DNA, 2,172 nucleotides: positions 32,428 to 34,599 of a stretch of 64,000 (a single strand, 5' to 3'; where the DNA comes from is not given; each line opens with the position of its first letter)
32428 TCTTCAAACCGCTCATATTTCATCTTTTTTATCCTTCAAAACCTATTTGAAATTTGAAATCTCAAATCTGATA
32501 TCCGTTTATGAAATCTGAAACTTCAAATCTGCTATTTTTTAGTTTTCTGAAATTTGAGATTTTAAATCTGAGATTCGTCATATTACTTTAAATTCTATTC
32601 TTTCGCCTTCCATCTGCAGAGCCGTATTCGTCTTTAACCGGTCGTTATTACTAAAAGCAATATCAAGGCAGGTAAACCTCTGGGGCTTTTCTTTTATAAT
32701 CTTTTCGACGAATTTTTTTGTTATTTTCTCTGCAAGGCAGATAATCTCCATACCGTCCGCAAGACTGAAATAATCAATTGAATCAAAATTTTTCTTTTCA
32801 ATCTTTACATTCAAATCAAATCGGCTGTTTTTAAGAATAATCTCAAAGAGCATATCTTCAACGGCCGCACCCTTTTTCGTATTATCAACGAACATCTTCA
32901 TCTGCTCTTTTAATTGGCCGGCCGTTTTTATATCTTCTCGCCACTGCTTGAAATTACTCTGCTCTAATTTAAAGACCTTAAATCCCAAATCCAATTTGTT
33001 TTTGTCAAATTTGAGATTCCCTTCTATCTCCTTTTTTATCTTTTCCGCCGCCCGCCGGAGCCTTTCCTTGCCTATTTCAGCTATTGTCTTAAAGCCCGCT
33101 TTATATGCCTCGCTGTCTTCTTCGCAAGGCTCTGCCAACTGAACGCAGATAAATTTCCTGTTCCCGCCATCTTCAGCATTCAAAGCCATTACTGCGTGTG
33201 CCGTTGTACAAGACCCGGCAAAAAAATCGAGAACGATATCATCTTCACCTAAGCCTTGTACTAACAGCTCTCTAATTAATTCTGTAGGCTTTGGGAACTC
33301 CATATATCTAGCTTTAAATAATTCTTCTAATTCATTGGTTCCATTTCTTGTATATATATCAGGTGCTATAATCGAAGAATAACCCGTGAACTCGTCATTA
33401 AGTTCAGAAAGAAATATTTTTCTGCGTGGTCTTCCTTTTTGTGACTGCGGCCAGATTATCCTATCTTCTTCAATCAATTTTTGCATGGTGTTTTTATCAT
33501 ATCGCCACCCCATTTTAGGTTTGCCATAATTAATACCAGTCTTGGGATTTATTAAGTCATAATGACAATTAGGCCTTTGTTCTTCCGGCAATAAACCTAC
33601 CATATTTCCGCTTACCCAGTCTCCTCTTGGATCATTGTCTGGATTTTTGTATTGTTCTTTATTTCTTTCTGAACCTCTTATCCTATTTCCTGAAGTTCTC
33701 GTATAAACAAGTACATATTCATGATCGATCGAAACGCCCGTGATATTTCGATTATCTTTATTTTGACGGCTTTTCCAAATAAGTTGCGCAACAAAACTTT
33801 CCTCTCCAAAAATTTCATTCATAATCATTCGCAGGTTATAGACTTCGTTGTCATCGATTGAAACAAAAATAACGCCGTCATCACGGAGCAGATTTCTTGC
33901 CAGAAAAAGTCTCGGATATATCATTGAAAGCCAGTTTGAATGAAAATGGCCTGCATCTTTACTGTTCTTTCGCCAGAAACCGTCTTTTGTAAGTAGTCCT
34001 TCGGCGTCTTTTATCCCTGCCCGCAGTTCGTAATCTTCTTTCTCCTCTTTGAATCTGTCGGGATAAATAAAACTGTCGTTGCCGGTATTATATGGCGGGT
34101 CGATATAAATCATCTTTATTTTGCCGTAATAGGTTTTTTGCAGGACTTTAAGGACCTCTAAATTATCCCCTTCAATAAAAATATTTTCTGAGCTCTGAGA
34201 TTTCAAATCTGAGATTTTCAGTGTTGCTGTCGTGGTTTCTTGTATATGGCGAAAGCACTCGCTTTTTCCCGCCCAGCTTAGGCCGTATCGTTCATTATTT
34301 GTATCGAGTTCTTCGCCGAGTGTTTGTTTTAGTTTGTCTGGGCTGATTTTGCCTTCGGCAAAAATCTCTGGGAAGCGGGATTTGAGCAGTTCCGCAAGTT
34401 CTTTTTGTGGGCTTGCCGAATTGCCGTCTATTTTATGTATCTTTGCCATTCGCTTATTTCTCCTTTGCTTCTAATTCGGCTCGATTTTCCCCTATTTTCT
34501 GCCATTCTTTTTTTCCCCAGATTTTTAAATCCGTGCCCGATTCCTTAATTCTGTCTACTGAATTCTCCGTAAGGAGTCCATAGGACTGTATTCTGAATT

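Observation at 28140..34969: A 6.8-kb nested accessory island splits an mlaE-mlaF ABC transporter pair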

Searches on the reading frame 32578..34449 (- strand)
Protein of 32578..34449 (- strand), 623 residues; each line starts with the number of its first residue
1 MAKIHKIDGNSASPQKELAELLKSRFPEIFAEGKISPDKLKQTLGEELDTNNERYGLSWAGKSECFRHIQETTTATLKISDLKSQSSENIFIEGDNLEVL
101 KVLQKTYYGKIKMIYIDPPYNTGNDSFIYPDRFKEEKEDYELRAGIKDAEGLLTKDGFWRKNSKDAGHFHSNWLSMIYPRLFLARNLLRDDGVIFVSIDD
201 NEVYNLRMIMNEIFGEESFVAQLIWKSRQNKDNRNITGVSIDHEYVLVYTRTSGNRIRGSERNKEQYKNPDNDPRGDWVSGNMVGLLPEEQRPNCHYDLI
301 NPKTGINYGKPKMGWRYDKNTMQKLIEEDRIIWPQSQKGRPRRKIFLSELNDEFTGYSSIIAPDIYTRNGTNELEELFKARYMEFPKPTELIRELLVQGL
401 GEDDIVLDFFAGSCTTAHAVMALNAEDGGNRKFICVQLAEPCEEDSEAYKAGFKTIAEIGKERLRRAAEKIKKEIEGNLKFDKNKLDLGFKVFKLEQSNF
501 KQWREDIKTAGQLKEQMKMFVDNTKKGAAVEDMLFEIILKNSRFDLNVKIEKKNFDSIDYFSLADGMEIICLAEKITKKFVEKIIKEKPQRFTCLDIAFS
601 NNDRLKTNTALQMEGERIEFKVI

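Call 3: search_protein_families(library=pfam, proteins=[window:32578-34449:-])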
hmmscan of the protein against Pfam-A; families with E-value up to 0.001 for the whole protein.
window:32578-34449:- (623 aa): 1 family
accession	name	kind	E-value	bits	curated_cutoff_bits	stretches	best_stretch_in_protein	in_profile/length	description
PF01555.25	N6_N4_Mtase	-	3.9e-34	119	26.7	1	111-437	1-210/221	DNA methylase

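Call 4: search_protein_families(library=ncbifam, proteins=[window:32578-34449:-])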
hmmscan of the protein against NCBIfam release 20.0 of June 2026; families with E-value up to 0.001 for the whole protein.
window:32578-34449:- (623 aa): 2 families
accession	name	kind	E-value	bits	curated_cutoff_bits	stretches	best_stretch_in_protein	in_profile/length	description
NF008572.0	PRK11524.1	equivalog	4.5e-10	39.1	292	1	84-137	10-60/294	adenine-specific DNA-methyltransferase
NF050803.1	DnaMtaseCcrMCaul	equivalog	1.9e-06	27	830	0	383-464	186-258/350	adenine-specific DNA-methyltransferase CcrM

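Call 40: search_protein_families(library=padloc, proteins=[window:32578-34449:-], max_evalue=0.01)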
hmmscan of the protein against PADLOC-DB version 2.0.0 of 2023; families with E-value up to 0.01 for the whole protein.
window:32578-34449:- (623 aa): 28 families (the best 25 are shown)
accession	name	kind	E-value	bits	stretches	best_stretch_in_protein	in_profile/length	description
PDLC03634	MTase_III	-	2.5e-192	639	1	9-619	7-616/621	Type III methyltransferase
PDLC03641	MTase_III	-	3.5e-125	417.1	1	10-566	10-566/657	Type III methyltransferase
PDLC03637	MTase_III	-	1.9e-102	341.6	1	20-498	52-507/513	Type III methyltransferase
PDLC03644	MTase_III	-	4.6e-90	300.9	1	57-501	4-427/542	Type III methyltransferase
PDLC03640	MTase_III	-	2.8e-74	248.6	2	66-250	21-197/654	Type III methyltransferase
PDLC03639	MTase_III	-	2.6e-62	209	3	163-320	134-290/639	Type III methyltransferase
PDLC03642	MTase_III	-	4.2e-57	192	2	164-443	130-404/528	Type III methyltransferase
PDLC03636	MTase_III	-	9e-50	168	3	165-283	88-209/575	Type III methyltransferase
PDLC03635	MTase_III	-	2.2e-43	147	3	68-137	197-267/708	Type III methyltransferase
PDLC03646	MTase_III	-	5.1e-41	138.5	3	291-441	674-827/1057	Type III methyltransferase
PDLC03643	MTase_III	-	7e-40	135.5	1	177-447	1-279/465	Type III methyltransferase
PDLC03278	MTase_II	-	1.8e-35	121.1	3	313-449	224-351/390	Type II methyltransferase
PDLC03638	MTase_III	-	5.8e-33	112.2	2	168-440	426-667/816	Type III methyltransferase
PDLC03354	MTase_II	-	4.1e-30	103.1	1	44-424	14-362/425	Type II methyltransferase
PDLC03300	MTase_II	-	1.8e-25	87.7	2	86-253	9-164/302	Type II methyltransferase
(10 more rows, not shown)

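Call 65: search_solved_structures(query=window:32578-34449:-, max_evalue=0.001)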
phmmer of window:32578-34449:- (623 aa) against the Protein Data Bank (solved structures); distinct sequences matched with E-value up to 0.001: 3.
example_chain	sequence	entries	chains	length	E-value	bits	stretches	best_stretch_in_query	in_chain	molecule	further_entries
6k0w_B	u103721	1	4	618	2e-95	323.7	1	20-497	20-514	Adenine specific DNA methyltransferase (Mod)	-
4zcf_A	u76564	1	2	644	1.2e-77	265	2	15-264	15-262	Restriction endonuclease EcoP15I, modification subunit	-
7dsu_A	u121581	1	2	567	2e-29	105.7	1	113-437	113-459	Mbo45V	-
